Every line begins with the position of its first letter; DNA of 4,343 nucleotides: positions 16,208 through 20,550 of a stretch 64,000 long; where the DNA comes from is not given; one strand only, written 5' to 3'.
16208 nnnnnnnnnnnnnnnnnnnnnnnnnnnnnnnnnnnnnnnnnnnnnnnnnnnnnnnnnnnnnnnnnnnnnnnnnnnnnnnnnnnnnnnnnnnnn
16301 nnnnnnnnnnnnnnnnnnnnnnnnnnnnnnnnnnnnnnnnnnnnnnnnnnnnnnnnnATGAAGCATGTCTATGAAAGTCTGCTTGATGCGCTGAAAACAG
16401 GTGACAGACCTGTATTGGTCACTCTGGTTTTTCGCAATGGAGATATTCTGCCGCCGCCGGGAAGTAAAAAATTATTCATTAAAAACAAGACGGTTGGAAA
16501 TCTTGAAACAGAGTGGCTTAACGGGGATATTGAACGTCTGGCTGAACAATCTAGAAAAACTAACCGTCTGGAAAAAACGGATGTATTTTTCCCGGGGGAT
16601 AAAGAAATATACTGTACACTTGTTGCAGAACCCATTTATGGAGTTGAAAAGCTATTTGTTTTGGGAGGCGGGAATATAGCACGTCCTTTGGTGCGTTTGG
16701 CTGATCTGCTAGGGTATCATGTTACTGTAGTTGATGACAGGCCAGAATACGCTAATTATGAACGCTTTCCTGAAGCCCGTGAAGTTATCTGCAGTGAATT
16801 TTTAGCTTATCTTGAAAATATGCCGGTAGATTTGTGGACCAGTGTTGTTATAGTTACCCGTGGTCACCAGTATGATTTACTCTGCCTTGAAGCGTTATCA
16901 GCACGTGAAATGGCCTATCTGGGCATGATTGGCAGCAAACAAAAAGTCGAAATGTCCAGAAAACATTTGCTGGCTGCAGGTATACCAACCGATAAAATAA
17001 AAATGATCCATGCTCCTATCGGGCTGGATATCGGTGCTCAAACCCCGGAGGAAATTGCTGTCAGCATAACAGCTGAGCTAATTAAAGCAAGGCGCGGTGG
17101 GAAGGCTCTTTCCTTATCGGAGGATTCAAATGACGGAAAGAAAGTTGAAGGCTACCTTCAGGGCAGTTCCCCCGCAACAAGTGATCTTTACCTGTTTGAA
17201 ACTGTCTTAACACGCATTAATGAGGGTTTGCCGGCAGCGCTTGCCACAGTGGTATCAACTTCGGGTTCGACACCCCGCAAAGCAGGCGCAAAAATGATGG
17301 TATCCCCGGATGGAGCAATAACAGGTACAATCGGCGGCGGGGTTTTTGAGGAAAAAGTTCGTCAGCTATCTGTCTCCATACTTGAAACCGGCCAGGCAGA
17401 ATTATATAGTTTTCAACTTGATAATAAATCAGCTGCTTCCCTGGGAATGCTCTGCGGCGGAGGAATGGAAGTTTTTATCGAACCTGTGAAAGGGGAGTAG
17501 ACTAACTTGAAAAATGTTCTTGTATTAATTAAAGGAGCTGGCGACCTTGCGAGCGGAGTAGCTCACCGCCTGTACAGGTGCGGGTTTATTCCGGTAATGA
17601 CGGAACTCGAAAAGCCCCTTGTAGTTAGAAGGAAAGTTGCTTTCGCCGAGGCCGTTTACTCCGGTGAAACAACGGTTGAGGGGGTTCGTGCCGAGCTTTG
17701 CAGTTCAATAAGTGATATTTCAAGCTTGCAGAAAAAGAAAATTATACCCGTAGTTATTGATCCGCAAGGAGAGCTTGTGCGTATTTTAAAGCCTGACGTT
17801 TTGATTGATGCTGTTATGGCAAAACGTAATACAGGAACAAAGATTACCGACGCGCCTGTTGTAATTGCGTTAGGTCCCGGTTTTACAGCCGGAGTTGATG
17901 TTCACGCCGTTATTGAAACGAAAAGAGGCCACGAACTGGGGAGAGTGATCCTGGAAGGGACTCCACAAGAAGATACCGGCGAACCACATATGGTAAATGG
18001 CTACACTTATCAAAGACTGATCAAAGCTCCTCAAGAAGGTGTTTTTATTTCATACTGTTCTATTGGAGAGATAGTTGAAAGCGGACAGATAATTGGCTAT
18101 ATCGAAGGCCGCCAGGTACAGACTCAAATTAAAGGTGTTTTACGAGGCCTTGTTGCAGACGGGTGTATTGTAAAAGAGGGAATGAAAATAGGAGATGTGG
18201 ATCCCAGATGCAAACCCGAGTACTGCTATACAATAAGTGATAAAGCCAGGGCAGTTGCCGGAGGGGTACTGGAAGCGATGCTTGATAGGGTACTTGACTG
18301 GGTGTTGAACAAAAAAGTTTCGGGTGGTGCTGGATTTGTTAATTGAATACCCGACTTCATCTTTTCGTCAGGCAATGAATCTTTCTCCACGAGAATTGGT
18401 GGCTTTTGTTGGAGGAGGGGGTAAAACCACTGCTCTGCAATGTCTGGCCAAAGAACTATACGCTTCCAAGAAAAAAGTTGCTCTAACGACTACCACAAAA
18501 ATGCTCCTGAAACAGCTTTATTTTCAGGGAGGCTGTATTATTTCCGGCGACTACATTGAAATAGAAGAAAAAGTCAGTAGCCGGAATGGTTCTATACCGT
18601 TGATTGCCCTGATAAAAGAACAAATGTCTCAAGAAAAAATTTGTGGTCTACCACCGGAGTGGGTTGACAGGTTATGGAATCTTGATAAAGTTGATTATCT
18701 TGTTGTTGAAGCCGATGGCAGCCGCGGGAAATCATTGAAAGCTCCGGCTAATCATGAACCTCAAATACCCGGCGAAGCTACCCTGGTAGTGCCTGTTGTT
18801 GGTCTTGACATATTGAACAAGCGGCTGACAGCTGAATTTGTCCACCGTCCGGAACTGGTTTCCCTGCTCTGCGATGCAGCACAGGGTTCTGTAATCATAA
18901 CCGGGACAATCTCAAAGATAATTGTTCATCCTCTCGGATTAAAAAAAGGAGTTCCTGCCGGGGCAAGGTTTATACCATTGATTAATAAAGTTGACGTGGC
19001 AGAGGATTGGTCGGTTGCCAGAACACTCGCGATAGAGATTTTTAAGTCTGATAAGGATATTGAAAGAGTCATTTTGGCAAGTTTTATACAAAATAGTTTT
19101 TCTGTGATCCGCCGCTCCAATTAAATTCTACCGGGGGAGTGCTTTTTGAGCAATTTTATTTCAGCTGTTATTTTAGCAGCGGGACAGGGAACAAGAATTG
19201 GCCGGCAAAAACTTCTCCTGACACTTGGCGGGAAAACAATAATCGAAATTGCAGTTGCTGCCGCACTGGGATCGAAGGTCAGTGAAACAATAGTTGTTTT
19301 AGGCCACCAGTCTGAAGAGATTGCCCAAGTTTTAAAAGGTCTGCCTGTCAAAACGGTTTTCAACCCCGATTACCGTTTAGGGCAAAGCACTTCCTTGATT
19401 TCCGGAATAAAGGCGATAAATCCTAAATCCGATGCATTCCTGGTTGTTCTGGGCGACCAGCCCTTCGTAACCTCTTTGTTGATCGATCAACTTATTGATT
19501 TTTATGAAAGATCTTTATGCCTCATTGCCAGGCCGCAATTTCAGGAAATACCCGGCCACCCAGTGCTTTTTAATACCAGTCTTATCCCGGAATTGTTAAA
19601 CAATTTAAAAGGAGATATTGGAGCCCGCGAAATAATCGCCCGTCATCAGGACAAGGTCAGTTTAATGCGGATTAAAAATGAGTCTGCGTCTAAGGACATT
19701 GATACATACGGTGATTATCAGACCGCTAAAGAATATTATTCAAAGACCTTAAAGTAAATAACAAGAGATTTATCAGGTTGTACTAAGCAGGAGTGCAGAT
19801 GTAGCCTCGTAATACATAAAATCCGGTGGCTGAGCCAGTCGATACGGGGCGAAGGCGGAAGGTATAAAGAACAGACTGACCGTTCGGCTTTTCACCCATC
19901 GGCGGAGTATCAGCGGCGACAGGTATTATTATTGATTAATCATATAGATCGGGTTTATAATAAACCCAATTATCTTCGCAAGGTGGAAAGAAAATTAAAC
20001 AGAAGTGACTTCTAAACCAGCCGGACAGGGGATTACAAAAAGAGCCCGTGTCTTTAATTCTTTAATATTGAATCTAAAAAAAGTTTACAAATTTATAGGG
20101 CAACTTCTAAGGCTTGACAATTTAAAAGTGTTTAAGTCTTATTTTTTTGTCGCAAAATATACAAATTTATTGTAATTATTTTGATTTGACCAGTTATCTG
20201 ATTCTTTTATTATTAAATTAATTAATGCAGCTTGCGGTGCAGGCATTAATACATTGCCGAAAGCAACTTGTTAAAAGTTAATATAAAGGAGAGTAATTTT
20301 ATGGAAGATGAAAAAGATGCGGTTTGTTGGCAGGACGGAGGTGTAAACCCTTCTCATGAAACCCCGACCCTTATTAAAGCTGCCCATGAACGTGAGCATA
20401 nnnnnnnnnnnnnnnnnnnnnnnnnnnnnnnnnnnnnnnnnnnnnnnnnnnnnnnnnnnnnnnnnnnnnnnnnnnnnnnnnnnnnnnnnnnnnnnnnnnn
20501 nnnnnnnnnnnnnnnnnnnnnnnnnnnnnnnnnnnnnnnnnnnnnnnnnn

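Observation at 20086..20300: Duplicated terminator / palindrome / promoter cassette upstream of the hydroxylase operon (twin of 9976-10095)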

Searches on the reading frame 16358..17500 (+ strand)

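Call 10: search_protein_families(library=pfam, proteins=[window:16358-17500:+])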
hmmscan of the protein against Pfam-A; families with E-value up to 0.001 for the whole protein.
window:16358-17500:+ (380 aa): 2 families
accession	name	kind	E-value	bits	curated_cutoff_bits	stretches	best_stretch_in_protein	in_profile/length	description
PF13478.12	XdhC_C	-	1.1e-42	145.9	29.7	1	99-241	1-125/125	XdhC Rossmann domain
PF02625.21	XdhC_CoxI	-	2.7e-24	85.3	24.3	1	288-352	3-67/68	XdhC and CoxI family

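Call 40: search_protein_families(library=ncbifam, proteins=[window:16358-17500:+], max_evalue=0.01)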
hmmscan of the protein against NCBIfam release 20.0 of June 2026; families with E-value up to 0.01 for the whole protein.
window:16358-17500:+ (380 aa): 2 families
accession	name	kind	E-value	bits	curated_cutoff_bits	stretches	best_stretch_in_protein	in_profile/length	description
NF045664.1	XdhC_rel_AOR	equivalog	4.2e-86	289.4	350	2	3-246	109-345/346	XdhC family aldehyde oxidoreductase maturation factor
TIGR02964.1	xanthine_xdhC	equivalog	1.2e-37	129.8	161.6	2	96-242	100-246/246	xanthine dehydrogenase accessory protein XdhC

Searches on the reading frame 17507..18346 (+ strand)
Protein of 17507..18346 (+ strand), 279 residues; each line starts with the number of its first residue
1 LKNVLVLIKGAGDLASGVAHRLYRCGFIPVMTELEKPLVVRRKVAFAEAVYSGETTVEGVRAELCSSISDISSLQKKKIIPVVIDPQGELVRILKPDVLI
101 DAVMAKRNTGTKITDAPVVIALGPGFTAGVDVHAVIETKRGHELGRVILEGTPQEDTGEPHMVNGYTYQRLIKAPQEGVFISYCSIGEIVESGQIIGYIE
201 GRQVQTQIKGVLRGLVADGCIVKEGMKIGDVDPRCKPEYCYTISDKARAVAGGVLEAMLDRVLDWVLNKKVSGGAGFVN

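Call 10: search_protein_families(library=pfam, proteins=[window:17507-18346:+])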
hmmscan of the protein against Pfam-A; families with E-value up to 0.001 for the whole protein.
window:17507-18346:+ (279 aa): 0 families

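Call 40: search_protein_families(library=ncbifam, proteins=[window:17507-18346:+], max_evalue=0.01)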
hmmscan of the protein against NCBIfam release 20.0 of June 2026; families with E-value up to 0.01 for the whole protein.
window:17507-18346:+ (279 aa): 2 families
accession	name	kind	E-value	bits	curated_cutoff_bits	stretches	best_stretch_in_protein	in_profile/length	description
TIGR03309.1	matur_yqeB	equivalog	9.4e-108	359.5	220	1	6-259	1-254/256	selenium-dependent molybdenum cofactor biosynthesis protein YqeB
NF006797.0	PRK09300.1-5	equivalog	0.0015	17.9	292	1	196-229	190-223/290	tRNA splicing endonuclease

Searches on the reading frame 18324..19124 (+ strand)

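Call 12: search_protein_families(library=pfam, proteins=[window:18324-19124:+])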
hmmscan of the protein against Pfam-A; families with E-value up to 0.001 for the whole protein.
window:18324-19124:+ (266 aa): 1 family
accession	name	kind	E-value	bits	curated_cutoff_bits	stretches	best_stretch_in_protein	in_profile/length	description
PF19842.5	YqeC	-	6.3e-41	140.4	27.6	1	26-177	1-145/145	YqeC protein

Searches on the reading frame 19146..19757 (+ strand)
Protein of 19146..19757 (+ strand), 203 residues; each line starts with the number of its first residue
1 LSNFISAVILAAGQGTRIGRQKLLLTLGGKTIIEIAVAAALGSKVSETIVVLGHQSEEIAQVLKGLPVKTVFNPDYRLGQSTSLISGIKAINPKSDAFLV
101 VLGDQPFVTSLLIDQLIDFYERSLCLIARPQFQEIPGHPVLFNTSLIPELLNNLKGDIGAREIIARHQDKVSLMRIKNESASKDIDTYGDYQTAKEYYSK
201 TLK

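Call 12: search_protein_families(library=pfam, proteins=[window:19146-19757:+])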
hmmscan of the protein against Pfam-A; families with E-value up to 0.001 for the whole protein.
window:19146-19757:+ (203 aa): 4 families
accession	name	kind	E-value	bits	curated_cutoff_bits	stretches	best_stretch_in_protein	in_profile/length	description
PF12804.13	NTP_transf_3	-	1.6e-37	129.6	27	1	7-169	1-158/160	MobA-like NTP transferase domain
PF01128.25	IspD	-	4.3e-13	50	27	1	6-122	2-119/221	2-C-methyl-D-erythritol 4-phosphate cytidylyltransferase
PF02348.25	CTP_transf_3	-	1.6e-07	31.8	22.6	1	10-120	5-114/217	Cytidylyltransferase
PF00483.29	NTP_transferase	-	0.00042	20.4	21.2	1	7-104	2-109/245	Nucleotidyl transferase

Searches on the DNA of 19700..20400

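Call 15: search_rna_families(source=window, start=19700, end=20400, threshold=evalue, max_evalue=10)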
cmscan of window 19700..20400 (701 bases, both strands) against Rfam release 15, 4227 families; matches with E-value up to 10: 5.
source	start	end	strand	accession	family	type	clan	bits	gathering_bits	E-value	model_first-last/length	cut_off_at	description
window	19742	19917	+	RF02005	group-II-D1D4-6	Intron;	CL00102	42.6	49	9.5e-11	1-225/225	no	Group II catalytic intron D1-D4-6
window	20197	20222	-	RF02765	Ysr209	Gene; sRNA;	-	17.3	59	3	1-46/46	no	Yersinia sRNA 209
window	19927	20002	+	RF02958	drum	Gene; sRNA;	-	15.9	43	2.5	1-112/112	no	drum RNA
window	19861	19983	+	RF00558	L20_leader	Cis-reg; leader;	-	15.4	58.7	3.6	1-127/127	no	Ribosomal protein L20 leader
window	19935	20060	-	RF00558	L20_leader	Cis-reg; leader;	-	15.4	58.7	3.6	1-127/127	no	Ribosomal protein L20 leader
